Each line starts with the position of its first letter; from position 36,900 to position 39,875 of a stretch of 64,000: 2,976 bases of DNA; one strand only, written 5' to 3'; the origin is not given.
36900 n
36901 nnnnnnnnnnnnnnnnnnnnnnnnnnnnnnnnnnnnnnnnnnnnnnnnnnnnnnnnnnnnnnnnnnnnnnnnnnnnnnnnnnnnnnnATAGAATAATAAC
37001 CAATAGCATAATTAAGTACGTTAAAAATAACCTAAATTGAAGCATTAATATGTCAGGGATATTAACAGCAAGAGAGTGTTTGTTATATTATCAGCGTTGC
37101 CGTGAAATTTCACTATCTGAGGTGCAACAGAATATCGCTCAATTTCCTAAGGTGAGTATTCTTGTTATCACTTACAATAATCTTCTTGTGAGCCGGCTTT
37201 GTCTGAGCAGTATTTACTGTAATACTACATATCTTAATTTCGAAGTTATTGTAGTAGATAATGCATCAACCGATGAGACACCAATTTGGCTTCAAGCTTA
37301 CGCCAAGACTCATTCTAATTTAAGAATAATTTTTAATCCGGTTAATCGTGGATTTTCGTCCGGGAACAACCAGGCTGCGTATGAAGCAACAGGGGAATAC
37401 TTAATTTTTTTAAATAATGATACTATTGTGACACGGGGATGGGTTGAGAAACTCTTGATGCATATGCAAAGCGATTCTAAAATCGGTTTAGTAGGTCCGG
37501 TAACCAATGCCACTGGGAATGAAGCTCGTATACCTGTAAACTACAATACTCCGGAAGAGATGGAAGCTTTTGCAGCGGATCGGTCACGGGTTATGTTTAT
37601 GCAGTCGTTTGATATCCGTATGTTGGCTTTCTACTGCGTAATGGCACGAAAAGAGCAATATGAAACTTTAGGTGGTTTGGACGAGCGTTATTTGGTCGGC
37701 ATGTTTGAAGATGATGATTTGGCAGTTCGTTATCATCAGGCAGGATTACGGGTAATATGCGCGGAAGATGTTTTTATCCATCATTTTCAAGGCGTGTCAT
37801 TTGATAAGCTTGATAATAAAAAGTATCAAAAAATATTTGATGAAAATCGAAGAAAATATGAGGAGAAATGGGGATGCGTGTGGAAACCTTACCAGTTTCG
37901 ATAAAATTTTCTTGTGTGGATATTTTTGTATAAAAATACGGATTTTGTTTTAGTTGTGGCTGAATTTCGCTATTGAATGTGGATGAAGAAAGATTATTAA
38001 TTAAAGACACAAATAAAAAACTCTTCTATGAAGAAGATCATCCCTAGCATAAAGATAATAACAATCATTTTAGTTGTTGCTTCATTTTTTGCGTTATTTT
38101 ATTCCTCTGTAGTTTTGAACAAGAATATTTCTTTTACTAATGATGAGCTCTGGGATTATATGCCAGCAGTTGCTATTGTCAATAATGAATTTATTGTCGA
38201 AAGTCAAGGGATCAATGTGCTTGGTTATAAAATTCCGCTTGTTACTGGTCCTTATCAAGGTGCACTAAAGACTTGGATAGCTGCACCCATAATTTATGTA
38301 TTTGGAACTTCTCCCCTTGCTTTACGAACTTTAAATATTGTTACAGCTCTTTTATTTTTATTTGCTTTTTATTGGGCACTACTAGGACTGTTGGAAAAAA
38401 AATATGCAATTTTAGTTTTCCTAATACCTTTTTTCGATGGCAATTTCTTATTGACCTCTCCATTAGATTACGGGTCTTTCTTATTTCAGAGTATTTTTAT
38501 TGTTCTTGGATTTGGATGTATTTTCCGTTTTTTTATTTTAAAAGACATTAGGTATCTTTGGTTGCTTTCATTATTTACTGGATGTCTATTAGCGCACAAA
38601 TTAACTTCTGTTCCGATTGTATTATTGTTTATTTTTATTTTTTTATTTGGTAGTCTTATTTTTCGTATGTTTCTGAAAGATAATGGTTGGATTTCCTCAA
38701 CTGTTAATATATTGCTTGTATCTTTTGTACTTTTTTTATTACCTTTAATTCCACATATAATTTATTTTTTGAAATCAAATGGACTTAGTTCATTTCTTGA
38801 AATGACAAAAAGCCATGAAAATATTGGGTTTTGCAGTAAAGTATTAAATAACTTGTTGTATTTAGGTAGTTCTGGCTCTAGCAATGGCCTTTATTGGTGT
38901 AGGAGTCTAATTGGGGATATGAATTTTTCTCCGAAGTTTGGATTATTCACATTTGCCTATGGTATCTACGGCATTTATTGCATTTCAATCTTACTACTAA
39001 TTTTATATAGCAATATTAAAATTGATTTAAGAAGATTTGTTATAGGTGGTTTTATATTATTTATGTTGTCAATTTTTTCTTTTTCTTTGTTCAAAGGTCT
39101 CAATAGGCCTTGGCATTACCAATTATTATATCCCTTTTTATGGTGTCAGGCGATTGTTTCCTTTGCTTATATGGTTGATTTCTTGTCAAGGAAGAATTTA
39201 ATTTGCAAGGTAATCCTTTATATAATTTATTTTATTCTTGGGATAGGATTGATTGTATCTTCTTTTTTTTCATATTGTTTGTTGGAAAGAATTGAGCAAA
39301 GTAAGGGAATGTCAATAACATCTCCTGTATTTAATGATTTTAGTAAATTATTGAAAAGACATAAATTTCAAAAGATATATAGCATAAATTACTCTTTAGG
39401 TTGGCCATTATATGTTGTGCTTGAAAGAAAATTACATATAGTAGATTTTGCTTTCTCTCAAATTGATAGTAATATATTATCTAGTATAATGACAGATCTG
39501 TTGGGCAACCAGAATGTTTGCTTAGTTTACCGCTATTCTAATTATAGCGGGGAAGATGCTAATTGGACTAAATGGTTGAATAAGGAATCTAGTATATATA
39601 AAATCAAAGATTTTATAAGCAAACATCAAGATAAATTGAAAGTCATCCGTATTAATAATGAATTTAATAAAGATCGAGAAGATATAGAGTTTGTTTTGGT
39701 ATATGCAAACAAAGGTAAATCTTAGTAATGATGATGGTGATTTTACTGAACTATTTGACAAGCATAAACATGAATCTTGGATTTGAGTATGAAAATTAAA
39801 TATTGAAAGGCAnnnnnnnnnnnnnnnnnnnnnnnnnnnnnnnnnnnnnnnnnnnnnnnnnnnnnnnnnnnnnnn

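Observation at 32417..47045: Three paralogous B12-binding radical-SAM enzymes interleaved with glycosyltransferases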

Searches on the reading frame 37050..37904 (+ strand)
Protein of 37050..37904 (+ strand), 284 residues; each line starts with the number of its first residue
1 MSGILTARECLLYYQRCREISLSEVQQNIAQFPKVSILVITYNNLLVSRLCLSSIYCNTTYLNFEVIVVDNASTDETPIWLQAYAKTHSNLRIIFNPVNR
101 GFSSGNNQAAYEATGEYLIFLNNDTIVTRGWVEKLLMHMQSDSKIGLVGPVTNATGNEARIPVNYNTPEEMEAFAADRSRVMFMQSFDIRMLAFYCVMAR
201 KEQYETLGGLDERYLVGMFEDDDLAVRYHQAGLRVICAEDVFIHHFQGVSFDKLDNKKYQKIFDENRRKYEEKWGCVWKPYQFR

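Call 4: search_protein_families(library=pfam, proteins=[window:37050-37904:+], max_evalue=0.01)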
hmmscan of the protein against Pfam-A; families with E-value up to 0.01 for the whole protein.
window:37050-37904:+ (284 aa): 6 families
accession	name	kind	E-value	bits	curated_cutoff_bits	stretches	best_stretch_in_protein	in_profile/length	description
PF00535.33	Glycos_transf_2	-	2.1e-29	103.1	23.3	1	36-206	1-166/168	Glycosyl transferase family 2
PF13641.12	Glyco_tranf_2_3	-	3.8e-10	40.6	27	1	33-258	1-224/230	Glycosyltransferase like family 2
PF10111.15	Glyco_tranf_2_2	-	4.9e-07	29.9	27.3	1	61-229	25-200/276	Glycosyltransferase like family 2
PF13712.12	Glyco_tranf_2_5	-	4.7e-06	26.9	27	1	103-151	42-91/210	Glycosyltransferase like family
PF02709.20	Glyco_transf_7C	-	0.0017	18.4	23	1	197-236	24-63/78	N-terminal domain of galactosyltransferase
PF13506.12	Glyco_transf_21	-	0.0078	16.1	21.7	0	108-243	24-152/174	Glycosyl transferase family 21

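Call 5: search_protein_families(library=ncbifam, proteins=[window:37050-37904:+], max_evalue=0.01)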
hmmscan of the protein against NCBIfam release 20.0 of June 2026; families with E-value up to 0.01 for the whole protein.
window:37050-37904:+ (284 aa): 23 families
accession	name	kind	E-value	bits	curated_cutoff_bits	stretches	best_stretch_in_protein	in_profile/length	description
TIGR03965.1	mycofact_glyco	equivalog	8.5e-21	74.4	280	1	30-255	71-290/467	mycofactocin biosynthesis glycosyltransferase MftF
NF041875.1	EPS_EpsD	equivalog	5.7e-18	65.4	370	1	35-251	1-213/325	exopolysaccharide biosynthesis glycosyltransferase EpsD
TIGR03937.1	PgaC_IcaA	equivalog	8.1e-17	61.3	422.3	1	10-148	21-159/407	poly-beta-1,6-N-acetyl-D-glucosamine synthase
NF047683.1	TeichurnBiosyTuaG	equivalog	5.7e-15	55.6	400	1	31-142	4-114/252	teichuronic acid biosynthesis protein TuaG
NF053739.1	GlytfEpsEBac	equivalog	3.3e-14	52.5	450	1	33-235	1-192/265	glycosyltransferase EpsE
NF007482.0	PRK10073.1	equivalog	2.8e-13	49.6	423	1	31-141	4-111/334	glycosyltransferase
NF038302.1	EPS_HpsE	equivalog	5e-13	48.7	300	1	36-152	4-124/307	hormogonium polysaccharide biosynthesis glycosyltransferase HpsE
TIGR03111.1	glyc2_xrt_Gpos1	hypoth_equivalog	1.9e-12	46.7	363.95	1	26-146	42-163/439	TIGR03111 family XrtG-associated glycosyltransferase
NF050050.1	ProtGlycPglI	equivalog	1.5e-10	40.9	500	1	32-140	1-109/306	GalNAc(5)-diNAcBac-PP-undecaprenol beta-1,3-glucosyltransferase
NF041394.1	GtaseAglG_Halo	equivalog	6.7e-09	35.4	440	1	34-155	2-123/304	glucosyl-dolichyl phosphate glucuronosyltransferase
TIGR04283.1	glyco_like_mftF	equivalog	9.2e-09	35.2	182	1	36-144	2-103/221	TIGR04283 family arsenosugar biosynthesis glycosyltransferase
TIGR04242.1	nodulat_NodC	equivalog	2.3e-08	33.4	550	1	12-149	27-166/395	chitooligosaccharide synthase NodC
NF038299.1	EPS_HpsN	equivalog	4.2e-07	29.2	425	1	33-172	1-143/317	hormogonium polysaccharide biosynthesis glycosyltransferase HpsN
NF007453.0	PRK10018.1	equivalog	1.2e-06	28.4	382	1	32-139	5-111/280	colanic acid biosynthesis glycosyltransferase WcaA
TIGR04017.1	WcaA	equivalog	2.2e-06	27.5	495.75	1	31-139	3-110/279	colanic acid biosynthesis glycosyltransferase WcaA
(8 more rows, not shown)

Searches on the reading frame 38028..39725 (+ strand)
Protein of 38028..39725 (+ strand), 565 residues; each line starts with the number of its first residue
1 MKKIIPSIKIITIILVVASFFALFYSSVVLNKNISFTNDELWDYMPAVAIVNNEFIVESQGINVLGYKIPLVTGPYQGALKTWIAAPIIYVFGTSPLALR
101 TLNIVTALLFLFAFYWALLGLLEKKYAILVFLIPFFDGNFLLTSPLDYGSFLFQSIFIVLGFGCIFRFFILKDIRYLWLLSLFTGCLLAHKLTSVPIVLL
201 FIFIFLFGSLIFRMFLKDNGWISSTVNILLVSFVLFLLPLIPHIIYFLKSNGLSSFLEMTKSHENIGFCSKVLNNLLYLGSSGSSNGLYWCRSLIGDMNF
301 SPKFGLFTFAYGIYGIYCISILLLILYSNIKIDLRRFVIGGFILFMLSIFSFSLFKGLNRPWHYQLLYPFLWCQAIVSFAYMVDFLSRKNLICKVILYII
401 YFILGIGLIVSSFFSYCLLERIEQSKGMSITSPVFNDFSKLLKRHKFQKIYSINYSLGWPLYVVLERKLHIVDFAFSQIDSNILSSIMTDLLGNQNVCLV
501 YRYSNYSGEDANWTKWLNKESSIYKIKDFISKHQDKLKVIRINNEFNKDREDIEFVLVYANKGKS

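Call 4: search_protein_families(library=pfam, proteins=[window:38028-39725:+], max_evalue=0.01)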
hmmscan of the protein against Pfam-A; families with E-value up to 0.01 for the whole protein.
window:38028-39725:+ (565 aa): 0 families

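Call 5: search_protein_families(library=ncbifam, proteins=[window:38028-39725:+], max_evalue=0.01)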
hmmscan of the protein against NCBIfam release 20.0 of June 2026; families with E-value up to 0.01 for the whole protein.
window:38028-39725:+ (565 aa): 0 families

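Call 40: search_protein_families(library=pfam, proteins=[window:38028-39725:+], max_evalue=10)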
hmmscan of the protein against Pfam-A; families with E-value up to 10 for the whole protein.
window:38028-39725:+ (565 aa): 0 families

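Call 50: predict_structure(protein=window:38028-39725:+)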
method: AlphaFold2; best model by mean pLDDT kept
length: 565 residues; sequences in the alignment: 1
mean_pLDDT: 43.9   pTM: 0.27
mean pLDDT of the five models: 43.9, 43.3, 42.5, 39.1, 38.5
residues with pLDDT >= 90: 0; 70-90: 18; 50-70: 168; < 50: 379
segments of 3 or more residues with pLDDT < 50: 1-7, 19-106, 121-153, 186-198, 211-222, 224-229, 238-334, 351-357, 359-361, 363-365, 409-439, 447-478, 505-520, 543-553, 563-565
pLDDT, mean of each block of 10 residues (from residue 1): 45 52 40 30 26 23 26 29 28 36 48 54 37 28 35 52 57 55 48 44 50 45 48 50 45 36 31 31 28 26 36 44 44 53 53 46 49 54 53 61 54 44 32 42 46 29 38 40 62 65 45 38 66 76 45 59 46
secondary structure, 60 per line:
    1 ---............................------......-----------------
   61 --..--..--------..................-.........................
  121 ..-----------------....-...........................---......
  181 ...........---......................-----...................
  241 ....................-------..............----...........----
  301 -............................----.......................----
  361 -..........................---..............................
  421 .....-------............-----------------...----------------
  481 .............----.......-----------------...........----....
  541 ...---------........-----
elements in order: H4-31 H38-43 H77-94 H96-122 H140-143 H145-171 H175-191 H195-216 H222-260 H268-281 H286-296 H302-329 H334-356 H362-387 H391-425 H433-444 E462-464 H481-493 E498-504 H522-532 E537-543 E553-560

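Call 55: search_protein_representatives(protein=window:38028-39725:+)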
Query: 565 residues. Proteins with E-value up to 0.001 (for the whole library): 139; up to 1e-10: 51; up to 1e-30: 30. The best 139 are listed.
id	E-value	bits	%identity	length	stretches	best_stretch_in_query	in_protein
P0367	5.3e-168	576.8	56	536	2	7-288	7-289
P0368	3.4e-90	319.9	32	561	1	1-546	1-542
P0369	9.9e-89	315.1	35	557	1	15-563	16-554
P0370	3.2e-85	303.5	33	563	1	15-545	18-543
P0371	2.1e-84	300.8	36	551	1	6-522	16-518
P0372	2.4e-84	300.6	32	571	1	9-561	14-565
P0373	3.6e-83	296.7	34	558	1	11-541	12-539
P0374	1.3e-82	294.8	33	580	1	15-524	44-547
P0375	2.7e-71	257.5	30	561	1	12-558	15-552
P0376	2.3e-61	224.7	33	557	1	9-527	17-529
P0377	3.4e-61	224.2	33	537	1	14-539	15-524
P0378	9.6e-60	219.4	33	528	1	16-538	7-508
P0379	7.3e-59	216.5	33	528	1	24-543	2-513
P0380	6.9e-58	213.2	31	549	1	9-529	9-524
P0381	1.3e-57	212.4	35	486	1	17-427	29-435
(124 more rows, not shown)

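Call 57: search_protein_families(library=pfam, alignment_id=A3, max_evalue=0.01)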
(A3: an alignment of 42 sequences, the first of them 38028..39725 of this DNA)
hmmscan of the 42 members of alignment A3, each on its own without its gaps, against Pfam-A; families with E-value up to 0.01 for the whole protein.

A. member 1, window:38028-39725:+ (565 aa): 0 families

B. families by the number of members that match (of 42 scanned): 1 family
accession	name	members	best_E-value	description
PF13231.12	PMT_2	23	7.2e-12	Dolichyl-phosphate-mannose-protein mannosyltransferase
